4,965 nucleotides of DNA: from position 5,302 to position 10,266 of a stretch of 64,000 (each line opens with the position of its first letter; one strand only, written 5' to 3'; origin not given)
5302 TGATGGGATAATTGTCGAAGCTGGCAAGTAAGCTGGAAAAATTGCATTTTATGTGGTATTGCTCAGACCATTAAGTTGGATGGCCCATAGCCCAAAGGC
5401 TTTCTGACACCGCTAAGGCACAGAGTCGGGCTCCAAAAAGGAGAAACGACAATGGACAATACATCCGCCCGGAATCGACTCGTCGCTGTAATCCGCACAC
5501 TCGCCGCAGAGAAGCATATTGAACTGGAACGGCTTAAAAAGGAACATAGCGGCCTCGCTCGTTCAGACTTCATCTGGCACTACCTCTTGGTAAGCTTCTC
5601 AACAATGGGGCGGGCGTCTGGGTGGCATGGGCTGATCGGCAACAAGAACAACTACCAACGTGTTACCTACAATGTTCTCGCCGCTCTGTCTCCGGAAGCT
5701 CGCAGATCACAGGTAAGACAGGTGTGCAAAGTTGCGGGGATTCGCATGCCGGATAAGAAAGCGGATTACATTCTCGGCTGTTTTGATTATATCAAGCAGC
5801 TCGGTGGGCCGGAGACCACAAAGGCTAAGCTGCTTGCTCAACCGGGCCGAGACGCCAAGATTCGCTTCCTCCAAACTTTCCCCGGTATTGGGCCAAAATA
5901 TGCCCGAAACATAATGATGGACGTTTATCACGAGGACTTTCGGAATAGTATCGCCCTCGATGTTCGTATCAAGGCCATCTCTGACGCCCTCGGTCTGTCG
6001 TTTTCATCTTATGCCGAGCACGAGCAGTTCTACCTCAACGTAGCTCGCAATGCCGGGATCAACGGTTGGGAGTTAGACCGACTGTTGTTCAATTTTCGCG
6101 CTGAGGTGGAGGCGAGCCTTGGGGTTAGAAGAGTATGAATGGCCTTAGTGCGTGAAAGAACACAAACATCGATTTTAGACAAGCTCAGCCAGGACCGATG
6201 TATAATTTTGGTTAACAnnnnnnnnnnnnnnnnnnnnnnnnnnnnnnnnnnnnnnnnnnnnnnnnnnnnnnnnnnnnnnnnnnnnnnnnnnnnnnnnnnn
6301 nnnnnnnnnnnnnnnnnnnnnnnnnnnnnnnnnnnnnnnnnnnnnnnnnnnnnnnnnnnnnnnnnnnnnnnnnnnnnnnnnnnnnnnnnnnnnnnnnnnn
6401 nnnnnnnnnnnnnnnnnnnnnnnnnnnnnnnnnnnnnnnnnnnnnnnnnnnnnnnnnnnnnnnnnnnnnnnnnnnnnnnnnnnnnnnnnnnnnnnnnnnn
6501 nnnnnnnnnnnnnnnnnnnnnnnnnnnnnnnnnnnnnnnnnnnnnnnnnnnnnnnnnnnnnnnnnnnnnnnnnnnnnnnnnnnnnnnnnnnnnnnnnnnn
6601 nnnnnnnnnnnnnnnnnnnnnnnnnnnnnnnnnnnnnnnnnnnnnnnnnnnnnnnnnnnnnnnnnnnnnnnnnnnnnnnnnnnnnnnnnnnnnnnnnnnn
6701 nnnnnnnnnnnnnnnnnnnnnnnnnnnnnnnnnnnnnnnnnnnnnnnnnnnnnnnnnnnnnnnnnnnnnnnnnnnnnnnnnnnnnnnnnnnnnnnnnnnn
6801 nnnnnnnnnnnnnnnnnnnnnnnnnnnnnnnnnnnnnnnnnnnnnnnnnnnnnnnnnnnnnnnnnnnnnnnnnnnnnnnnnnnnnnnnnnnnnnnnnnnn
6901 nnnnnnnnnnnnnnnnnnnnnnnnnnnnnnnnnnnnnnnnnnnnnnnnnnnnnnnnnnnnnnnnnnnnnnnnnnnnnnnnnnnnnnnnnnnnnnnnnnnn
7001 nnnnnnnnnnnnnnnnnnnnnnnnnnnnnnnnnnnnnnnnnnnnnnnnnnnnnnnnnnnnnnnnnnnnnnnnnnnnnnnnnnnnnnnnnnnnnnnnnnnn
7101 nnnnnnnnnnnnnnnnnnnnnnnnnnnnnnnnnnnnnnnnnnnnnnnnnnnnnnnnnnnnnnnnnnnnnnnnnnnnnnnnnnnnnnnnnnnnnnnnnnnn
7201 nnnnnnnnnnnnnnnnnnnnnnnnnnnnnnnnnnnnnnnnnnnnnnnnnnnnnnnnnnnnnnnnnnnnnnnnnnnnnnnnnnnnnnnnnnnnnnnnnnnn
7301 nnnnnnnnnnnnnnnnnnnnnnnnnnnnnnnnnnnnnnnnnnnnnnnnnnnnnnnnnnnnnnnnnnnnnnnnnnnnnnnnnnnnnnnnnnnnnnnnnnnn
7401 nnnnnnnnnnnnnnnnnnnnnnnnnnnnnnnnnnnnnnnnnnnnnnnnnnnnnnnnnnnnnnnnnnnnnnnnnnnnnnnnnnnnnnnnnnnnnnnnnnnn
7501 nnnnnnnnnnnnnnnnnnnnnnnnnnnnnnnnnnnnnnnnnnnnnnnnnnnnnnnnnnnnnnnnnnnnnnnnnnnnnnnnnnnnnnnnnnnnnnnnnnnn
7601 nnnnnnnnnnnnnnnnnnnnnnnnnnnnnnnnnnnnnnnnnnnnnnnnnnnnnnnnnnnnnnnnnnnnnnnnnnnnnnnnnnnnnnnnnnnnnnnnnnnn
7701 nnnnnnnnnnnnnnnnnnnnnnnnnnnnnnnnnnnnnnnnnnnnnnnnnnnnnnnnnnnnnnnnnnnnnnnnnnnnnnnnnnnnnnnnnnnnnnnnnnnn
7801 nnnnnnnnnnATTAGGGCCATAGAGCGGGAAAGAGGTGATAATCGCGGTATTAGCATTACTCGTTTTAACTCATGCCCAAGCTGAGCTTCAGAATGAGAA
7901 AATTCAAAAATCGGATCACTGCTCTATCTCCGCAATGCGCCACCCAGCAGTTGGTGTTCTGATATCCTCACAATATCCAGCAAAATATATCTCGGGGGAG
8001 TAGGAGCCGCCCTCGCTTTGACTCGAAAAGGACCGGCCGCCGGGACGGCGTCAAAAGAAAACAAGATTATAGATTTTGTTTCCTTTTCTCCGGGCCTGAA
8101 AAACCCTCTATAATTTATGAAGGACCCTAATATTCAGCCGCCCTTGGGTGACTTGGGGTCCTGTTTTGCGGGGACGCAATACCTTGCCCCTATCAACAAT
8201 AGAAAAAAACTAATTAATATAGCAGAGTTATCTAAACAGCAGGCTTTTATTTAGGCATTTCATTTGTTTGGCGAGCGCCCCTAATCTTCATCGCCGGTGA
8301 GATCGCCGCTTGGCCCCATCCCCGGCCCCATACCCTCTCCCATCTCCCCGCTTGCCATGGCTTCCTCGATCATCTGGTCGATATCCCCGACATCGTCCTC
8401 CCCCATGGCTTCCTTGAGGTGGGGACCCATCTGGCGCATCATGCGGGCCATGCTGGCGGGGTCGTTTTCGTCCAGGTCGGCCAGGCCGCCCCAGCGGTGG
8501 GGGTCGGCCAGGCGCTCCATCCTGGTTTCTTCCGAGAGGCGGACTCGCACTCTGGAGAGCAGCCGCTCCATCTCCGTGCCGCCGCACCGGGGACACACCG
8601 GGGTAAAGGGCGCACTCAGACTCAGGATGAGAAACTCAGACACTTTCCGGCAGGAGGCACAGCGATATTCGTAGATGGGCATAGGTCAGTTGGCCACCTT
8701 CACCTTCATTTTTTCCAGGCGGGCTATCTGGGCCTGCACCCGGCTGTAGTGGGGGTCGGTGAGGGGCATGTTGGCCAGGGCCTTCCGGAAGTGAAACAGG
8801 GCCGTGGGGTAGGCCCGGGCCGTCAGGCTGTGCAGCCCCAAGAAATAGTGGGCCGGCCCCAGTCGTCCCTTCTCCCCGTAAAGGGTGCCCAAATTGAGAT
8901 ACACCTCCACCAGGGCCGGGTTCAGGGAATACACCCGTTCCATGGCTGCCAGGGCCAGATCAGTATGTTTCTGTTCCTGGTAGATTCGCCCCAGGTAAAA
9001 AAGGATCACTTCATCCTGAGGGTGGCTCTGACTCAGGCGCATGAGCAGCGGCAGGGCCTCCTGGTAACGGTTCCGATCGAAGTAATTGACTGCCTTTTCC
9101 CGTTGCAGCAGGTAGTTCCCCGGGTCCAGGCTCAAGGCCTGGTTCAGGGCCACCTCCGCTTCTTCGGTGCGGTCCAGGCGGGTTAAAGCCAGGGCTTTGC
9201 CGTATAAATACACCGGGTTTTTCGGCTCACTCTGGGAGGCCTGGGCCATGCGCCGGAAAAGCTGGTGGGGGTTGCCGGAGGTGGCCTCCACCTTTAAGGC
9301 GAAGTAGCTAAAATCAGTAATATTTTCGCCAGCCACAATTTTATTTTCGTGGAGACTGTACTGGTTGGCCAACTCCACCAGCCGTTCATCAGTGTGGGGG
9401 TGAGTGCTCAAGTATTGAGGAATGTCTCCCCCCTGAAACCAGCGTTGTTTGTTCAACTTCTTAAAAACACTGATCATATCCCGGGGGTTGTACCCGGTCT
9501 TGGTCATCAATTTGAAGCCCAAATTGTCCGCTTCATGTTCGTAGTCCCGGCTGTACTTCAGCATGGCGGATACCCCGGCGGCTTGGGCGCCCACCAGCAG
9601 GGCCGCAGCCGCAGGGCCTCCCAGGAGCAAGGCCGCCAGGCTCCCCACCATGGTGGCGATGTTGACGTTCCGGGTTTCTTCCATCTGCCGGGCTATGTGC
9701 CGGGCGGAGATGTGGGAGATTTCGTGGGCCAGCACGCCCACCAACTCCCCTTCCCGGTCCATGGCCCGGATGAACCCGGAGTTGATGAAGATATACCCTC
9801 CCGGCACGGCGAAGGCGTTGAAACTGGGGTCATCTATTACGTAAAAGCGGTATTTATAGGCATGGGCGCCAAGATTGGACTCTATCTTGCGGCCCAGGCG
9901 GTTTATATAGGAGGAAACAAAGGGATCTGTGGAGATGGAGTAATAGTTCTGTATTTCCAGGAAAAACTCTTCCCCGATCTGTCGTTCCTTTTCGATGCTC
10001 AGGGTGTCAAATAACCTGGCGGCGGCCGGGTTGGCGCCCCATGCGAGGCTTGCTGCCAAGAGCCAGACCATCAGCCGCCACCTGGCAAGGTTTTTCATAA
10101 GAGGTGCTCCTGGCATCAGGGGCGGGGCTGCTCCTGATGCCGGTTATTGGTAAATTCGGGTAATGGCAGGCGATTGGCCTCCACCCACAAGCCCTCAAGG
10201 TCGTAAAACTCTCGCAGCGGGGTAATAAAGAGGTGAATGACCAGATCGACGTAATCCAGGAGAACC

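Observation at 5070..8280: Low-GC islet carrying an HhH-GPD-like glycosylase gene and a large HEPN-ended protein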

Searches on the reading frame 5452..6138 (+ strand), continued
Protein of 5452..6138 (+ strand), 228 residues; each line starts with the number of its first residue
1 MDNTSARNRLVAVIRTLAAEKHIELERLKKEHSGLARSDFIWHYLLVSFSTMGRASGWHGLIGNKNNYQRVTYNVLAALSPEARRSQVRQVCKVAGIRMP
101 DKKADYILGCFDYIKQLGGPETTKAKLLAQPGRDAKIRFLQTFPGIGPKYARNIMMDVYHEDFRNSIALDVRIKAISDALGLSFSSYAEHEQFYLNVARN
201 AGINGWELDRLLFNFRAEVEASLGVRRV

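Call 92: find_encoding_contigs(protein=P0015, flank=6000, max_places=3)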
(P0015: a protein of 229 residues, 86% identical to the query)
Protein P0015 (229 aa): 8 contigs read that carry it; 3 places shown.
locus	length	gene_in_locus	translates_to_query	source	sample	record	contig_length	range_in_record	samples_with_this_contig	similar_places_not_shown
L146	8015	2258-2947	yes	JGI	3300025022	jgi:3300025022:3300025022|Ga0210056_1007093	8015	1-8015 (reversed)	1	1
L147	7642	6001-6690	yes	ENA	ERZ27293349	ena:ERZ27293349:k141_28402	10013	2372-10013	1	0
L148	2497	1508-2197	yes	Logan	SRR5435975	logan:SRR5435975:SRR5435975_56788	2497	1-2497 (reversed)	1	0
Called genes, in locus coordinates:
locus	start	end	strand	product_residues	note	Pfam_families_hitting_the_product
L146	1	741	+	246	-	?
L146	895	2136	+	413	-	PF13091:PLDc_2, PF09565:RE_NgoFVII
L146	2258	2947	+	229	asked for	-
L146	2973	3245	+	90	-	-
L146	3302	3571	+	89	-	PF04365:BrnT_toxin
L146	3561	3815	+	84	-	-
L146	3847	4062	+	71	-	PF09720:Unstab_antitox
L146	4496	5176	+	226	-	-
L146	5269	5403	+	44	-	-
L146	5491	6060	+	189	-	-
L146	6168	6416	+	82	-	PF05016:ParE_toxin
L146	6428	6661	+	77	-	PF02604:PhdYeFM_antitox (faint)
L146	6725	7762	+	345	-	-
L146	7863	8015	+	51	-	?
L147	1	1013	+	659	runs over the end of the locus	PF12564:TypeIII_RM_meth, PF01555:N6_N4_Mtase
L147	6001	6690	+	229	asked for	-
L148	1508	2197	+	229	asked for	-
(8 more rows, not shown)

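Call 96: search_dna_similar(query=window:5452-6138:+, collection=plasmids, mode=protein, max_evalue=0.001, max_rows=15)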
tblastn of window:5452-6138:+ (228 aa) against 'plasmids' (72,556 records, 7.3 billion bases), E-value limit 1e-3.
Records with a match: 2; places in all: 2; records where one place covers at least 80% of the query: 2.
Best place of each record, by identity: <60% 2.
By first word of the organism name: Candidatus 1; Salinibacter 1.
By predicted mobility (MOB-suite, as given by PLSDB): non-mobilizable 2.
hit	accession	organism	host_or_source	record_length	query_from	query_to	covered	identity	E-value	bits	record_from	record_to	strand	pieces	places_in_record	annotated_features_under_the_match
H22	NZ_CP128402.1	Candidatus Chlorohelix allophototropha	Single colony of Candidatus Chlorohelix ...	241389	20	228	92%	46.2%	6e-52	187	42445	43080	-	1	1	hypothetical protein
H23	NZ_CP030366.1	Salinibacter ruber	-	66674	2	223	97%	42.9%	1e-54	195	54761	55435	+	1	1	hypothetical protein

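Call 97: search_dna_similar(query=window:5452-6138:+, collection=phages, mode=protein, max_evalue=0.001, max_rows=10)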
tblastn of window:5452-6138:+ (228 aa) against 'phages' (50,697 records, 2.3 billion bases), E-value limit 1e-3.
No match.

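Call 107: search_solved_structures(query=A2, max_evalue=10, show_alignments=3)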
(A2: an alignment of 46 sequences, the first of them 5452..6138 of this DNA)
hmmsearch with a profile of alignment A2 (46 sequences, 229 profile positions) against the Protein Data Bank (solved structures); distinct sequences matched with E-value up to 10: 0.

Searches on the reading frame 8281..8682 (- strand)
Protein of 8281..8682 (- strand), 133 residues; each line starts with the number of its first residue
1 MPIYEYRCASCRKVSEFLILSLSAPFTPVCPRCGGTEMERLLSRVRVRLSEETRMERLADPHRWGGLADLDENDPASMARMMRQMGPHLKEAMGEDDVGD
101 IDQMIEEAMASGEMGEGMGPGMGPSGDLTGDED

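Call 57: find_encoding_contigs(protein=window:8281-8682:-, flank=6000, max_places=5)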
Protein window:8281-8682:- (133 aa): no gene with exactly this product is on record in the collection.

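Call 87: search_protein_families(library=pfam, proteins=[window:8281-8682:-], max_evalue=0.001)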
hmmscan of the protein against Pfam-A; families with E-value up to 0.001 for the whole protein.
window:8281-8682:- (133 aa): 1 family
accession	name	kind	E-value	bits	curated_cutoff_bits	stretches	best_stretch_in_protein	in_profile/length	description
PF09723.15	Zn_ribbon_8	-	4.1e-13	49.5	34.4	1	1-42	1-41/41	Zinc ribbon domain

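Call 126: list_cluster_members(proteins=[window:8281-8682:-, window:10116-10574:-])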
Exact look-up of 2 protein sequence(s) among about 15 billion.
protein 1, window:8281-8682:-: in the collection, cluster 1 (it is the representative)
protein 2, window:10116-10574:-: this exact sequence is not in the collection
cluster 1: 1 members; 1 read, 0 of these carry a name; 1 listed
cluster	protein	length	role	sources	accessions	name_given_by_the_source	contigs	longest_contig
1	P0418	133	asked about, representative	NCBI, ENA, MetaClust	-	-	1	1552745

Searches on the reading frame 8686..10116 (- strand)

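Call 87: search_protein_families(library=pfam, proteins=[window:8686-10116:-], max_evalue=0.001)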
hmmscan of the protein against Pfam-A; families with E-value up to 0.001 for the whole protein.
window:8686-10116:- (476 aa): 15 families
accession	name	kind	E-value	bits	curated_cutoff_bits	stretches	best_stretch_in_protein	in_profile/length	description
PF01435.24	Peptidase_M48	-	2.3e-36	125.8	20.3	1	70-250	6-183/186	Peptidase family M48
PF07719.23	TPR_2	-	2.6e-15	55.6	27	2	303-334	3-34/34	Tetratricopeptide repeat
PF00515.34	TPR_1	-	6.3e-12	45.2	27.8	1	303-334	3-34/34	Tetratricopeptide repeat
PF14559.12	TPR_19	-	1.2e-11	45.2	25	2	316-369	6-59/68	Tetratricopeptide repeat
PF13181.12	TPR_8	-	1.6e-11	43.8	25.7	0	304-333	4-33/34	Tetratricopeptide repeat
PF13431.12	TPR_17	-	3.2e-10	39.9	24.4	0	393-419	3-29/34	Tetratricopeptide repeat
PF13428.12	TPR_14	-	6.4e-10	39.2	23.5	0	304-342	4-42/44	Tetratricopeptide repeat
PF23914.1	TPR_CcmH_CycH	-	5.1e-09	36.6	42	0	363-409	44-90/158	Cytochrome c-type biogenesis protein H TPR domain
PF13424.12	TPR_12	-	1.9e-08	34.8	30.1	0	350-398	25-74/77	Tetratricopeptide repeat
PF13371.12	TPR_9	-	2.1e-07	31.3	35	0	312-370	6-64/73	Tetratricopeptide repeat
PF13174.12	TPR_6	-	8.6e-07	29.7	26.3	0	372-400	3-31/33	Tetratricopeptide repeat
PF13414.12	TPR_11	-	1.6e-06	28.1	26.8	0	376-417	1-42/42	TPR repeat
PF12895.13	ANAPC3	-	1.2e-05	26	27.2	0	347-398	1-51/82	Anaphase-promoting complex, cyclosome, subunit 3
PF13432.12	TPR_16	-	9.2e-05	23.2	32.7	0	341-400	3-62/65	Tetratricopeptide repeat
PF13203.12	DUF2201_N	-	0.00061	19.9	23.2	0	79-146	17-81/271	Putative metallopeptidase domain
